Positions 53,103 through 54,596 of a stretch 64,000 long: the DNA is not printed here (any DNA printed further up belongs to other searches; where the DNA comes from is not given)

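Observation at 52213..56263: Crp/Fnr - NapH-like polyferredoxin - DUF438/hemerythrin/PAS - DUF1858/DUF2249 module next to rubrerythrin, IscU and a short flavoprotein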

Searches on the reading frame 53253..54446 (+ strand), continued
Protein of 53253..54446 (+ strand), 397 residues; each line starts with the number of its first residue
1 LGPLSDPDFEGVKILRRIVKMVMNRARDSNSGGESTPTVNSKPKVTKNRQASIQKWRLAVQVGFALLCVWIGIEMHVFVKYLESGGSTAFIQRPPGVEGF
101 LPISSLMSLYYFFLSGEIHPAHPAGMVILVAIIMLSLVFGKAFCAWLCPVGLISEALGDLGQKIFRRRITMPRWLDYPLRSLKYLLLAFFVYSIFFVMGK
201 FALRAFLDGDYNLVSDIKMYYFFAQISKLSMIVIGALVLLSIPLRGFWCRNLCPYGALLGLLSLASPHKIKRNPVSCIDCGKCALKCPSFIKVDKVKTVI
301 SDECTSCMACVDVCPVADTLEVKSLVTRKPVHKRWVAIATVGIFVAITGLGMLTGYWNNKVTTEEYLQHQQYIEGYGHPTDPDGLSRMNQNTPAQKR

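Call 91: search_protein_families(library=pfam, proteins=[L050:9121-10638:+, L050:10635-11441:+, L050:11460-12149:+, L050:12178-12927:+, L050:12917-13312:+, L050:13347-13832:+, L041:9123-9869:+, L041:9876-10283:+, L041:10915-12510:+, L041:6467-7432:+], max_evalue=0.0001)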
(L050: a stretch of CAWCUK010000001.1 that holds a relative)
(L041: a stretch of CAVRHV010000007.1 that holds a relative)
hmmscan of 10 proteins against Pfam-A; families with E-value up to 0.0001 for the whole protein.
L050:9121-10638:+ (505 aa): 4 families
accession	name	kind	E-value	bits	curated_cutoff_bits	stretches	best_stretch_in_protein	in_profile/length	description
PF07732.21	Cu-oxidase_3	-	1.5e-14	54.5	21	1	74-186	3-118/119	Multicopper oxidase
PF00034.26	Cytochrom_C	-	2e-09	39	21.3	1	397-477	3-86/90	Cytochrome c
PF07731.20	Cu-oxidase_2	-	5.9e-09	36.2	20.4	0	96-185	31-136/137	Multicopper oxidase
PF13442.11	Cytochrome_CBB3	-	2.8e-07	31.2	27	1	397-477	5-68/68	Cytochrome C oxidase, cbb3-type, subunit III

L050:10635-11441:+ (268 aa): 1 family
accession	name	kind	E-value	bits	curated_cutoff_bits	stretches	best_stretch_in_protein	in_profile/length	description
PF03781.23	FGE-sulfatase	-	1.2e-37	130.4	23.3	1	34-265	4-255/255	Sulfatase-modifying factor enzyme 1-like domain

L050:11460-12149:+ (229 aa): 1 family
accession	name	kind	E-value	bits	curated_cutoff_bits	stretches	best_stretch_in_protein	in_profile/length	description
PF02630.20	SCO1-SenC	-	8.6e-23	81.2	22.8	1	82-208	7-133/134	SCO1/SenC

L050:12178-12927:+ (249 aa): 2 families
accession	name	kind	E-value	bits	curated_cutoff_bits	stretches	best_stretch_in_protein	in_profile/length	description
PF04405.19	ScdA_N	-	2.8e-20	72.2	32.5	1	14-65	4-55/56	Domain of Unknown function (DUF542)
PF01814.28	Hemerythrin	-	1.9e-17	64.4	25.3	1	88-237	5-126/127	Hemerythrin HHE cation binding domain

L050:12917-13312:+ (131 aa): 1 family
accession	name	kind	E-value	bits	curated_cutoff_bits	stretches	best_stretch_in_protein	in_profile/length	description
PF01152.27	Bac_globin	-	3.3e-07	31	21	1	14-98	11-99/121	Bacterial-like globin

L050:13347-13832:+ (161 aa): 0 families

L041:9123-9869:+ (248 aa): 2 families
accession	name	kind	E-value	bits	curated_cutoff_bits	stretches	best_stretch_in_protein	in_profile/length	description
PF04405.19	ScdA_N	-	9.3e-22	76.9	32.5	1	17-67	4-54/56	Domain of Unknown function (DUF542)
PF01814.28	Hemerythrin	-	1.1e-19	71.6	25.3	1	89-238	4-125/127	Hemerythrin HHE cation binding domain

L041:9876-10283:+ (135 aa): 1 family
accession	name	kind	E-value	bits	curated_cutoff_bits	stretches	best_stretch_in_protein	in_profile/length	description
PF01152.27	Bac_globin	-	1.6e-08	35.2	21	1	18-111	11-108/121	Bacterial-like globin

L041:10915-12510:+ (531 aa): 4 families
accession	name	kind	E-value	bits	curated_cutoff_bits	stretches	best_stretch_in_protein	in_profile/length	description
PF18962.6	Por_Secre_tail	-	9.7e-11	42.3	27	1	453-528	2-74/75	Secretion system C-terminal sorting domain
PF13860.13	FlgD_ig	-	4.3e-05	23.8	27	1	461-507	12-59/79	FlgD Ig-like domain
PF21471.3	Reelin_subrepeat-B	-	5.7e-05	23.3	27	0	84-110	51-77/127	Reelin subrepeat B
PF13088.12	BNR_2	-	8.7e-05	22.4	31.4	0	78-295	9-204/277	BNR repeat-like domain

L041:6467-7432:+ (321 aa): 1 family
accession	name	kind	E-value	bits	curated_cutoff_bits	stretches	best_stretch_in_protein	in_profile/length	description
PF03631.20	Virul_fac_BrkB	-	6.9e-45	154.1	33.7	1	52-311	2-257/259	Virulence factor BrkB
